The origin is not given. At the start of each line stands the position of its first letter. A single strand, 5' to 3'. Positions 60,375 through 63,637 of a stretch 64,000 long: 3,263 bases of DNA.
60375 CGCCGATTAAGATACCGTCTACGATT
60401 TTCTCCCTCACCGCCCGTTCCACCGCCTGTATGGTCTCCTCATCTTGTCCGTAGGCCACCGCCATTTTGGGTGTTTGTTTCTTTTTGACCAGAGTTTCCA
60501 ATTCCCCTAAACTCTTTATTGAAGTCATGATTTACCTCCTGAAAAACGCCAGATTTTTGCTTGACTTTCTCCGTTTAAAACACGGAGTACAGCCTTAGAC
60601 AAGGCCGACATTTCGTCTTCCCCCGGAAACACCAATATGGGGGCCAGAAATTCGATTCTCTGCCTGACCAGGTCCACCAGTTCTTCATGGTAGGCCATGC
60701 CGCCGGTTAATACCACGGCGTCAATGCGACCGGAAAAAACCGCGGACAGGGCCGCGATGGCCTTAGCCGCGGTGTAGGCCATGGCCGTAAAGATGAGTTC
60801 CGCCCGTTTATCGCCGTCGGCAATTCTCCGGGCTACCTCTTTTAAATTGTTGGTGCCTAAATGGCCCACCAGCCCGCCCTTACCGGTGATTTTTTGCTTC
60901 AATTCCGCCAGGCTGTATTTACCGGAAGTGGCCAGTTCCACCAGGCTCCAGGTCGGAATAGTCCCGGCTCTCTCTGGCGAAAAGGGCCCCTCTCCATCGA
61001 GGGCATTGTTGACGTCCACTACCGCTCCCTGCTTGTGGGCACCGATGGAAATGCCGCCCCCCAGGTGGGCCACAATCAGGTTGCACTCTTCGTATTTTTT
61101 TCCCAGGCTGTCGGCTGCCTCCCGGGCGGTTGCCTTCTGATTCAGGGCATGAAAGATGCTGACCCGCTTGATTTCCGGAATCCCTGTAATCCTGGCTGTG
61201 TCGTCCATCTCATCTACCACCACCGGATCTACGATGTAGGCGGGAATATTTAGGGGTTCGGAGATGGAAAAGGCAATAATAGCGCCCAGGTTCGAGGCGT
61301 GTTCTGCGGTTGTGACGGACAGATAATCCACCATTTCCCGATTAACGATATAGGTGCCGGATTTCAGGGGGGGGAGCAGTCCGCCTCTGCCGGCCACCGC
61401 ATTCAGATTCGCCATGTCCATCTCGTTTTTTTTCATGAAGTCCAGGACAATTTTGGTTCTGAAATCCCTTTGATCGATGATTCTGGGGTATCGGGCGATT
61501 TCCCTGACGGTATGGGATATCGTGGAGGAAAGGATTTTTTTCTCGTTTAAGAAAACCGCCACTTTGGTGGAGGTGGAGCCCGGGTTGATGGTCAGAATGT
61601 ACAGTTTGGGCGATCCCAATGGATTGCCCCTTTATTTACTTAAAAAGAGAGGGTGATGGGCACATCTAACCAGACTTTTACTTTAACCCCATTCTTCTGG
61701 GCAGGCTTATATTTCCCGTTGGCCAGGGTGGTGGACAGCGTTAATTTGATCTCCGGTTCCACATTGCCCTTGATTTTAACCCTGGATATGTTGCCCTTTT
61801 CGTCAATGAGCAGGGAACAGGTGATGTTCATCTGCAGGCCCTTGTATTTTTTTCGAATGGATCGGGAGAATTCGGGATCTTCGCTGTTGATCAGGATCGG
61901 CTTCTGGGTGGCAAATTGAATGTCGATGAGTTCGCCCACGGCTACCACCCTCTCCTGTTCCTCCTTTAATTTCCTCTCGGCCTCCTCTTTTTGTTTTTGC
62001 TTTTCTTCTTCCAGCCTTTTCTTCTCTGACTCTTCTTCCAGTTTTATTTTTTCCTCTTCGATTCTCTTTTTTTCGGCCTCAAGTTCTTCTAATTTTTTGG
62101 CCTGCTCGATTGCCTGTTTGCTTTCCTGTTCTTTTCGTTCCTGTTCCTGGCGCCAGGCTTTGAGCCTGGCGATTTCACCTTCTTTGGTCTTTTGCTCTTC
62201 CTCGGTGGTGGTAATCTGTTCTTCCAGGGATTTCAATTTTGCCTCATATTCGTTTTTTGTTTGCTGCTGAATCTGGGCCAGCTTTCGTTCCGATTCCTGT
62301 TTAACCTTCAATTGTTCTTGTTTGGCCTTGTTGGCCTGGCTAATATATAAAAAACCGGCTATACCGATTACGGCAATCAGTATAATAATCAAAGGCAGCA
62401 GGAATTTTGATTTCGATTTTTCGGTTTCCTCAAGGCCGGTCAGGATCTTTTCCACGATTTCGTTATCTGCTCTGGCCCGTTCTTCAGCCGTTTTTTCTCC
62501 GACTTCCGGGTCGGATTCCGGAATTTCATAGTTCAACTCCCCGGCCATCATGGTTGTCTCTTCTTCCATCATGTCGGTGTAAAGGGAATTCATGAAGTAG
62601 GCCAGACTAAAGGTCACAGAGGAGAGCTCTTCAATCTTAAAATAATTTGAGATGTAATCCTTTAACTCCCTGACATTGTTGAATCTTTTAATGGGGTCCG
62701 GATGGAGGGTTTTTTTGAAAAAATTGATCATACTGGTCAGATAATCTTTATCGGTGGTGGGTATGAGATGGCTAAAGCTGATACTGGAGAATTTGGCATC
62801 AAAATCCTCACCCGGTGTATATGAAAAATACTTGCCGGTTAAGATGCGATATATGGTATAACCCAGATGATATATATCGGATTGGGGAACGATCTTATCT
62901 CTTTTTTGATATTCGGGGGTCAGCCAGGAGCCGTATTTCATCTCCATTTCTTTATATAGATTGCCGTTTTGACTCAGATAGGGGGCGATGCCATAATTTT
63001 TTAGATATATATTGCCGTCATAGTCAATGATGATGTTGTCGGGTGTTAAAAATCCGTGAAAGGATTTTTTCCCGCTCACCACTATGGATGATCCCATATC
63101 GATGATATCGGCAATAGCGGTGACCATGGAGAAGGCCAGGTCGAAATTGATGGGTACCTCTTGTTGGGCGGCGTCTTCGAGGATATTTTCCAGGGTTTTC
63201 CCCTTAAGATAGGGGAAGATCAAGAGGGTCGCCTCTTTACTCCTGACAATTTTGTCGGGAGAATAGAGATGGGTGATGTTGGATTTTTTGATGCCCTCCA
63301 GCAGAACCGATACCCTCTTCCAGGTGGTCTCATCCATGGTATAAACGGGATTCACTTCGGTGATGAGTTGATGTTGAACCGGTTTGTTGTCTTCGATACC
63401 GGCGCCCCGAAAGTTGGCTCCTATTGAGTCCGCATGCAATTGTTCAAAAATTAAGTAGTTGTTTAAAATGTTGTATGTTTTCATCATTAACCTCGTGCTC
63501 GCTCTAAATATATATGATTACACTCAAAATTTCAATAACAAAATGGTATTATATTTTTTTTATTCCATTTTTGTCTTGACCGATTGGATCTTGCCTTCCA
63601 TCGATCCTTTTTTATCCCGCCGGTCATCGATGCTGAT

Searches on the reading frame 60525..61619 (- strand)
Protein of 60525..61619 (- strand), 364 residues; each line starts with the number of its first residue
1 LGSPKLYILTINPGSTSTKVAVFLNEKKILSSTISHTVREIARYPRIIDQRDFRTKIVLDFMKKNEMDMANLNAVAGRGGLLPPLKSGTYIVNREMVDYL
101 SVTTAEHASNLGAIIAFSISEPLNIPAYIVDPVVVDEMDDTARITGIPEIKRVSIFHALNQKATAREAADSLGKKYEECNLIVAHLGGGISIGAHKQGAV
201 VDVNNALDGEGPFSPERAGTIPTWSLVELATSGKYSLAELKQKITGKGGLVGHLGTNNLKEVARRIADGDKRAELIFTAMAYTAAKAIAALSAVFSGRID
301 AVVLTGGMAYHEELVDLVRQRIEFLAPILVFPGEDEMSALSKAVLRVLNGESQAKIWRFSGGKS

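Call 54: search_protein_families(library=pfam, proteins=[window:60525-61619:-], max_evalue=0.001)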
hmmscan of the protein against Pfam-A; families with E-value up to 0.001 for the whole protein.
window:60525-61619:- (364 aa): 3 families
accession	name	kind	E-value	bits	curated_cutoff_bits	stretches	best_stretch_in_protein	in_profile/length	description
PF00871.23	Acetate_kinase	-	2.1e-18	66.6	22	1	156-311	177-335/392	Acetokinase family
PF00480.26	ROK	-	8.6e-06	25.9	22.9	1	255-323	193-259/294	ROK family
PF01869.26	BcrAD_BadFG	-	0.00037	20.6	31.5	0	261-322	183-244/271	BadF/BadG/BcrA/BcrD ATPase family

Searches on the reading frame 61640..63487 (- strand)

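Call 54: search_protein_families(library=pfam, proteins=[window:61640-63487:-], max_evalue=0.001)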
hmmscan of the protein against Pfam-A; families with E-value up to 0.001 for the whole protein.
window:61640-63487:- (615 aa): 3 families
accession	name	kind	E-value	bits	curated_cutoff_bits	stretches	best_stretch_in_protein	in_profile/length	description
PF00069.31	Pkinase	-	5.2e-11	42.9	31.7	1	62-270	51-253/263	Protein kinase domain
PF07714.23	PK_Tyr_Ser-Thr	-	1e-08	35.3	23.1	1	62-225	54-207/258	Protein tyrosine and serine/threonine kinase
PF03544.19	TonB_C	-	0.00014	22.7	24.6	1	547-612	10-76/79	Gram-negative bacterial TonB protein C-terminal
